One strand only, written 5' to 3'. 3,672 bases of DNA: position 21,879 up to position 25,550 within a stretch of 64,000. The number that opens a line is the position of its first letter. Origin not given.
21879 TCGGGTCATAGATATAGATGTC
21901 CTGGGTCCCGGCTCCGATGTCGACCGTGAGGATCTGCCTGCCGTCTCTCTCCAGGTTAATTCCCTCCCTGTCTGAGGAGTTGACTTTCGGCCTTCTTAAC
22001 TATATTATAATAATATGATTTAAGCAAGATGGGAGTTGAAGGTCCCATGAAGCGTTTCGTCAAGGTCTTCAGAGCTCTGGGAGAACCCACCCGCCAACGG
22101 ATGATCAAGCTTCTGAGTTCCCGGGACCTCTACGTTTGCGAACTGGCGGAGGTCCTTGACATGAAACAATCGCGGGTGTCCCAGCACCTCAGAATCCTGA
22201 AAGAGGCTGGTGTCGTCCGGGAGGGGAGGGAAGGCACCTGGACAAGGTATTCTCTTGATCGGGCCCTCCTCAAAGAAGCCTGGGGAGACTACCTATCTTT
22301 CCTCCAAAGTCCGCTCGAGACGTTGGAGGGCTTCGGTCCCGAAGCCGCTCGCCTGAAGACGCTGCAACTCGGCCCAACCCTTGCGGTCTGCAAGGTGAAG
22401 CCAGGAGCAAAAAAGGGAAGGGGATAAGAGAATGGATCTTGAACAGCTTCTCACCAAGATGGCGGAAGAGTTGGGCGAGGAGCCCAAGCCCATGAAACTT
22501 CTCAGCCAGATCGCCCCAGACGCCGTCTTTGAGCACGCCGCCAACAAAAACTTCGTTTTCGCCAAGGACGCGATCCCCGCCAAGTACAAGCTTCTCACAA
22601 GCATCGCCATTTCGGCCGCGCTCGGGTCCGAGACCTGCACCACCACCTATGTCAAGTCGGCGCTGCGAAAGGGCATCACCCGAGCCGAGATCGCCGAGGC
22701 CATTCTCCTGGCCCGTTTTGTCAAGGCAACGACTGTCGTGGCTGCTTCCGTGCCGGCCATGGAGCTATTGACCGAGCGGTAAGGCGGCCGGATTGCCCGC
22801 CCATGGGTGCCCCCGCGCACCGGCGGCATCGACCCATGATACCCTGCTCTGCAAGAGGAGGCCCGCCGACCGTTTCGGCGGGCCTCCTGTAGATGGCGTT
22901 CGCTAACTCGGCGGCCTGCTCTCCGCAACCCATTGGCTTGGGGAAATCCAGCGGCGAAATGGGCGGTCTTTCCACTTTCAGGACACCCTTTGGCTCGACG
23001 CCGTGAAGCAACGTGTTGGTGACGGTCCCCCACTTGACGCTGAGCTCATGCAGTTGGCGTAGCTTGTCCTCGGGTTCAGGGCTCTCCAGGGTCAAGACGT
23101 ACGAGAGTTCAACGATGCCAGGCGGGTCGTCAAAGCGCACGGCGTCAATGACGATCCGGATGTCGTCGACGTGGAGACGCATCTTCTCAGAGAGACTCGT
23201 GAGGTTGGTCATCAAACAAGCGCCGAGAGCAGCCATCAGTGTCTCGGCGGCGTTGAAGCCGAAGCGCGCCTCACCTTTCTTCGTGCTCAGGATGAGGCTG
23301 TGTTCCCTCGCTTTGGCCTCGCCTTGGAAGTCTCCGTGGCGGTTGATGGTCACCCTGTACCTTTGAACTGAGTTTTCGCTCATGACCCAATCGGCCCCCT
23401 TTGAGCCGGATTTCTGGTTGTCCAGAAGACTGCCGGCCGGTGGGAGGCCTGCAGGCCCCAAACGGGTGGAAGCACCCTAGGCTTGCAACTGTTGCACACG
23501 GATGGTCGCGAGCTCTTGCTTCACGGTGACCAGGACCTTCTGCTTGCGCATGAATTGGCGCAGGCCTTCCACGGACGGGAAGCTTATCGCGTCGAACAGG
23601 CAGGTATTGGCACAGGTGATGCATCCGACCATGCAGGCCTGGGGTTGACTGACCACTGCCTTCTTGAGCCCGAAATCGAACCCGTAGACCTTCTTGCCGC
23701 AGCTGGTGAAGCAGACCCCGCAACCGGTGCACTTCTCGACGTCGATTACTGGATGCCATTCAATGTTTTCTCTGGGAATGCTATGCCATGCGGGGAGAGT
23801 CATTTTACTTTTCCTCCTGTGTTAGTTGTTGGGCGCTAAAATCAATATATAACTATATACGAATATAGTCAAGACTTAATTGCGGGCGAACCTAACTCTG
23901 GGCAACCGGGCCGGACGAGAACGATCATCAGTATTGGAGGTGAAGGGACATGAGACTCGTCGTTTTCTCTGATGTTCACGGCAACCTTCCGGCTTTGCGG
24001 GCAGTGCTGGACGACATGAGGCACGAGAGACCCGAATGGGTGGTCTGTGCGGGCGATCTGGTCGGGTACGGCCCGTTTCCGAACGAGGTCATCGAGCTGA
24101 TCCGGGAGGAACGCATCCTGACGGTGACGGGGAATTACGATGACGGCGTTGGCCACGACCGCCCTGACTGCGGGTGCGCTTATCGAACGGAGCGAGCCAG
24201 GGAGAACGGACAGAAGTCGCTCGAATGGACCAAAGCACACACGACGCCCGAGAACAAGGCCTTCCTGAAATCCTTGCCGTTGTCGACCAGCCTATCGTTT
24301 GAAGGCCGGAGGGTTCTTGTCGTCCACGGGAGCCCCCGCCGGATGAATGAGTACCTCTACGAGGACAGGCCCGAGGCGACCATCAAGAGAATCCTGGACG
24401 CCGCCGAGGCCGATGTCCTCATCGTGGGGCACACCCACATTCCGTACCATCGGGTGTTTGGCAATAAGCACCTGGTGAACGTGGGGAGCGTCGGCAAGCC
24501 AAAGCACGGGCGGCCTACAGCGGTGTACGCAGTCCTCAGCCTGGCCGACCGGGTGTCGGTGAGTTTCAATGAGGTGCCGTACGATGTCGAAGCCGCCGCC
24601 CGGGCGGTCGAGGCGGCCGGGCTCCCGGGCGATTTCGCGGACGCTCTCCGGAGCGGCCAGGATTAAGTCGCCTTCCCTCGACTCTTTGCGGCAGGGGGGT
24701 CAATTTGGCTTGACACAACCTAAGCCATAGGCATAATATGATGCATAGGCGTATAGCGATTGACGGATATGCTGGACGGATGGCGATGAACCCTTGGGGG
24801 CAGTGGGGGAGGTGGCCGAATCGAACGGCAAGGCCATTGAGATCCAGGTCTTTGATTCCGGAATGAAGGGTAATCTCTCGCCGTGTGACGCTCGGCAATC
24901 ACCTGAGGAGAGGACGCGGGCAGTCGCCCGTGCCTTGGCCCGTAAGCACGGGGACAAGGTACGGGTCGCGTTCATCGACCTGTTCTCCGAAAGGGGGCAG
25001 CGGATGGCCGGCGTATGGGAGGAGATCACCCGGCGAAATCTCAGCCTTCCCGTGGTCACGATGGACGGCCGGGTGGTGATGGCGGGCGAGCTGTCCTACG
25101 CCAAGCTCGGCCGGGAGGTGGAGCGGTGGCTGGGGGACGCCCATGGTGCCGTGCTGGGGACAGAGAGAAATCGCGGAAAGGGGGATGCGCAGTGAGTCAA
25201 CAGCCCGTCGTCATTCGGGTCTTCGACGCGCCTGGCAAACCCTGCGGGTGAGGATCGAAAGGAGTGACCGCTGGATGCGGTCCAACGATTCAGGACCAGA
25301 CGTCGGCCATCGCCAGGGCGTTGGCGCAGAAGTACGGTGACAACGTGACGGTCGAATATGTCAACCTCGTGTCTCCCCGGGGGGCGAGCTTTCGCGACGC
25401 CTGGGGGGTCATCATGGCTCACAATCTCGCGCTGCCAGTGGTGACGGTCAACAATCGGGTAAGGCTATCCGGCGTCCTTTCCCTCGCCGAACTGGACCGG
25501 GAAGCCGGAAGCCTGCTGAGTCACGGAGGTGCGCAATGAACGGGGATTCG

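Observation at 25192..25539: ArsD-family paralog with an in-frame UGA beside its metal-binding cysteines: a selenocysteine candidate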

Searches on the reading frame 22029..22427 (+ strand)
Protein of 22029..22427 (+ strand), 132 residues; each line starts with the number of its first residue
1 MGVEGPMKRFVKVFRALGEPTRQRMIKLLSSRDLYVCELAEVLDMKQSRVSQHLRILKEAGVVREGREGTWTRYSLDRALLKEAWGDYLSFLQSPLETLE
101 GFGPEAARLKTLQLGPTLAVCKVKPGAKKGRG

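Call 26: search_protein_families(library=pfam, proteins=[window:22029-22427:+], max_evalue=0.001)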
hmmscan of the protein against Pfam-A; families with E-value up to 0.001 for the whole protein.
window:22029-22427:+ (132 aa): 3 families
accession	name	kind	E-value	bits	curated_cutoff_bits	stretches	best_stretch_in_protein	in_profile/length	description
PF01022.26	HTH_5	-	2.7e-16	59.6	22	1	20-64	2-46/47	Bacterial regulatory protein, arsR family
PF12840.13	HTH_20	-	4.6e-09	36.6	27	1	17-64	1-49/51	Helix-turn-helix domain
PF21476.4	PF0610-like_N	-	1.1e-05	26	33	1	21-55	2-36/50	PF0610-like, N-terminal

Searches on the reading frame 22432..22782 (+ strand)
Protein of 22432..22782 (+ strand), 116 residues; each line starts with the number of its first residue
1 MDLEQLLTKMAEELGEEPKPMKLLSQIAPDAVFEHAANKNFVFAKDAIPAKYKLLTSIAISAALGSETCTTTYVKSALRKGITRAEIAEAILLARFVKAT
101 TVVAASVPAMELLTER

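Call 26: search_protein_families(library=pfam, proteins=[window:22432-22782:+], max_evalue=0.001)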
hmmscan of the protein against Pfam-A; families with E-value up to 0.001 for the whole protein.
window:22432-22782:+ (116 aa): 1 family
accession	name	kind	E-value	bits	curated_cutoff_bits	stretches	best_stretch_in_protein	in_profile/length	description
PF02627.25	CMD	-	6.9e-12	45.6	23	1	41-111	13-83/84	Carboxymuconolactone decarboxylase family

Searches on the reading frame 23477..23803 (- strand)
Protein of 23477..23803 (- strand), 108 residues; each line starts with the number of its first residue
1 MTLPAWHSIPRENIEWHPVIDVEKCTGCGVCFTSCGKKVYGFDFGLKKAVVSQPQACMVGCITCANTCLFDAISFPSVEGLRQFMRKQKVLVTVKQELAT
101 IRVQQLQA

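Call 26: search_protein_families(library=pfam, proteins=[window:23477-23803:-], max_evalue=0.001)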
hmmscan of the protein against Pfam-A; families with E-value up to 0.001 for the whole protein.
window:23477-23803:- (108 aa): 7 families
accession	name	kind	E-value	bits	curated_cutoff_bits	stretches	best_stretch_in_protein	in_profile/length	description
PF12797.12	Fer4_2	-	6.1e-06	26.3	24.5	1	16-35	1-20/22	4Fe-4S binding domain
PF13237.11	Fer4_10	-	2.5e-05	24.5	25.5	1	17-68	1-52/53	4Fe-4S dicluster domain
PF12837.12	Fer4_6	-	6.5e-05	23.1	25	1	17-35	1-19/24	4Fe-4S binding domain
PF00037.32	Fer4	-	0.00016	21.8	21.1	1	18-35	1-18/24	4Fe-4S binding domain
PF12838.12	Fer4_7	-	0.00035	21.4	27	0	24-72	1-52/52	4Fe-4S dicluster domain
PF25160.1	LdpA_Fe-S-bd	-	0.00045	20.4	27.6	0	6-36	10-39/49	LdpA Fe-S cluster-binding domain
PF14697.11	Fer4_21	-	0.00084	19.9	35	0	19-73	2-57/59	4Fe-4S dicluster domain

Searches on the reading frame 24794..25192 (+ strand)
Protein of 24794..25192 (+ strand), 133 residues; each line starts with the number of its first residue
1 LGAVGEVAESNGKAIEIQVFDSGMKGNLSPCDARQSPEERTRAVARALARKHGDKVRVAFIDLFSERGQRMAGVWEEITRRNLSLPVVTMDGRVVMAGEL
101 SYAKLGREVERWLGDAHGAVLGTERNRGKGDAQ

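Call 6: search_protein_families(library=pfam, proteins=[window:24794-25192:+], max_evalue=1)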
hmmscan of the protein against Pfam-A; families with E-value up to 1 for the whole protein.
seq(133 aa): 2 families
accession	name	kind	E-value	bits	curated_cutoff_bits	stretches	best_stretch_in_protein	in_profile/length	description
PF07315.17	DUF1462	-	0.00028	21.6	25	1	38-109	19-92/93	Protein of unknown function (DUF1462)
PF06953.17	ArsD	-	0.3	11.8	27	1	16-101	3-89/123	Arsenical resistance operon protein ArsD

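Call 7: search_protein_families(library=ncbifam, proteins=[window:24794-25192:+], max_evalue=1)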
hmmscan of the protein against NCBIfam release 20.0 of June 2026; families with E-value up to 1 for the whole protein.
seq(133 aa): 0 families
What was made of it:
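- On PF13192 / TIGR00412 thioredoxin-like selenoproteins of Brachyspira: Gene 2 has no match at E up to 1 (calls 6, 7).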

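Call 20: find_homologous_proteins(query=window:24794-25192:+, max_evalue=0.01)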
Query window:24794-25192:+ (133 aa): 2 proteins with E <= 0.01 among 99 candidates.
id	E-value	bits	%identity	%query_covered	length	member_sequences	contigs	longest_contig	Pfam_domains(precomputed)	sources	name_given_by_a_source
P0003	2.8e-76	272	99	95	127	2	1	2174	-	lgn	-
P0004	2.9e-42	162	73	80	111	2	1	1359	-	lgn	-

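Call 21: find_encoding_contigs(protein=P0004, flank=5000)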
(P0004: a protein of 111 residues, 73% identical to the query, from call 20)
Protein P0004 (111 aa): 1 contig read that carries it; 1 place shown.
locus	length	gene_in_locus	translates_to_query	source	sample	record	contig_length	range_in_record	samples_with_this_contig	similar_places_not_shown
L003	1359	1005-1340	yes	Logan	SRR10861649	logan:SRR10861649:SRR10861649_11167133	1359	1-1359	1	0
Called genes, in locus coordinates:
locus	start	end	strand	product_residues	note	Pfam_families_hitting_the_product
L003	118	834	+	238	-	PF00149:Metallophos, PF12850:Metallophos_2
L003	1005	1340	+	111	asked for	-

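Call 101: predict_structure(alignment_id=A9)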
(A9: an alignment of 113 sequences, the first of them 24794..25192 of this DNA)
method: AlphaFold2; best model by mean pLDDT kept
length: 133 residues; sequences in the alignment: 113
mean_pLDDT: 72.4   pTM: 0.58
mean pLDDT of the five models: 72.4, 72.1, 72.1, 71.2, 68.6
residues with pLDDT >= 90: 0; 70-90: 87; 50-70: 24; < 50: 22
segments of 3 or more residues with pLDDT < 50: 1-9, 26-30, 119-124
pLDDT, mean of each block of 10 residues (from residue 1): 44 78 58 65 85 85 79 81 87 84 85 65 51 57
secondary structure, 60 per line:
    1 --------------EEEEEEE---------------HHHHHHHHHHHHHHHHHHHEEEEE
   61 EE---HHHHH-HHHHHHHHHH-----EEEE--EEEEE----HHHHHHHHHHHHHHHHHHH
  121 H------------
elements in order: E15-21 H37-55 E56-62 H66-70 H72-81 E87-90 E93-97 H102-121

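Call 103: fold_search(model_id=the predicted structure, library=pdb)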
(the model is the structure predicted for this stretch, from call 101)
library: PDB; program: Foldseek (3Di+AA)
matches with E <= 10: 571; with E <= 0.001: 6
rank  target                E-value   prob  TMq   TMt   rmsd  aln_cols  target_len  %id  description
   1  3kgk_B                2.4e-04  1.00  0.43  0.55   6.3       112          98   20  Crystal structure of ArsD (released 2010-02-16)
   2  3mwh_B                2.8e-04  1.00  0.43  0.55   6.2       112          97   20  The 1.4 Ang crystal structure of the ArsD arsenic metallochaperone provides insights into its interactions with the Ar (released 2010-05-26)
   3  3ktb_B                6.7e-04  1.00  0.47  0.57   4.4       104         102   19  Crystal Structure of Arsenical Resistance Operon Trans-acting Repressor from Bacteroides vulgatus ATCC 8482 (released 2009-12-08)
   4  2puk_G                7.7e-04  1.00  0.47  0.58   4.3       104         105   17  Crystal structure of the binary complex between ferredoxin: thioredoxin reductase and thioredoxin m (released 2007-07-10)
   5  1v98_A                8.2e-04  1.00  0.47  0.65   4.3       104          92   17  Crystal Structure Analysis of Thioredoxin from Thermus thermophilus (released 2005-02-01)
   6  1wjk_MODEL_1_A        8.8e-04  1.00  0.41  0.51   6.3       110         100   17  Solution structure of hypothetical protein C330018D20Rik from Mus musculus (released 2004-11-29)
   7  8xyw                  1.0e-03  1.00  0.45  0.54   3.9       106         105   22  De novo designed protein Trx-3 (released 2024-10-02)
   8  1xg8                  1.4e-03  1.00  0.56  0.67   5.1       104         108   16  Crystal Structure of Protein of Unknown Function SA0789 from Staphylococcus aureus (released 2004-11-02)
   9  7ool_B                1.5e-03  1.00  0.47  0.57   4.2       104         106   16  Crystal structure of a Candidatus photodesmus katoptron thioredoxin chimera containing an ancestral loop (released 2021-11-10)
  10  3kgk_A                1.6e-03  1.00  0.47  0.64   3.3       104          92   21  Crystal structure of ArsD (released 2010-02-16)
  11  2ipa_MODEL_1_A        1.8e-03  1.00  0.46  0.57   4.6       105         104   19  solution structure of Trx-ArsC complex (released 2007-02-13)
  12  4knd_B                1.8e-03  1.00  0.45  0.55   4.6       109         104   18  Thioredoxin from Anaeromyxobacter dehalogenans. (released 2013-05-22)
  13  7ool_A                2.1e-03  1.00  0.48  0.58   3.8       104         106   16  Crystal structure of a Candidatus photodesmus katoptron thioredoxin chimera containing an ancestral loop (released 2021-11-10)
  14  2h73_A                2.2e-03  1.00  0.46  0.55   3.6       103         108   14  Crystal Structure of Thioredoxin Mutant D43E in Hexagonal (p61) Space Group (released 2007-05-15)
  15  2l4q_MODEL_1_A        2.4e-03  1.00  0.49  0.55   4.1       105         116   18  Solution Structures of Oxidized and Reduced Thioredoxin C from M. tb (released 2011-10-12)
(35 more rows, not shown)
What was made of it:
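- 24794..25195 (+): Gene 1: a tandem paralog about 40% identical to gene 2. It lacks the 7-residue PGKPCGU module and has a single Cys. AlphaFold gives a thioredoxin-fold model with ArsD and 1XG8 among the top Foldseek matches (calls 101, 103).
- On ArsD (PF06953 / NF033727): ArsD chains are the top Foldseek matches of the gene 1 model, which has pLDDT 72 (calls 101, 103).
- Closest known: ArsD arsenic metallochaperone. Same: ArsD structures are the top Foldseek matches of the paralog's model (call 103).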

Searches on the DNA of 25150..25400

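Call 90: search_rna_families(source=window, start=25150, end=25400, threshold=evalue, max_evalue=10)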
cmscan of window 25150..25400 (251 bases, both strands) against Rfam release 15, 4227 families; matches with E-value up to 10: 0.
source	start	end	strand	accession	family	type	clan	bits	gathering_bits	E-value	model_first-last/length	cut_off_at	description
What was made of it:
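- Rfam gives no SECIS match (call 90), although bacterial SECIS elements are poorly modelled there.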
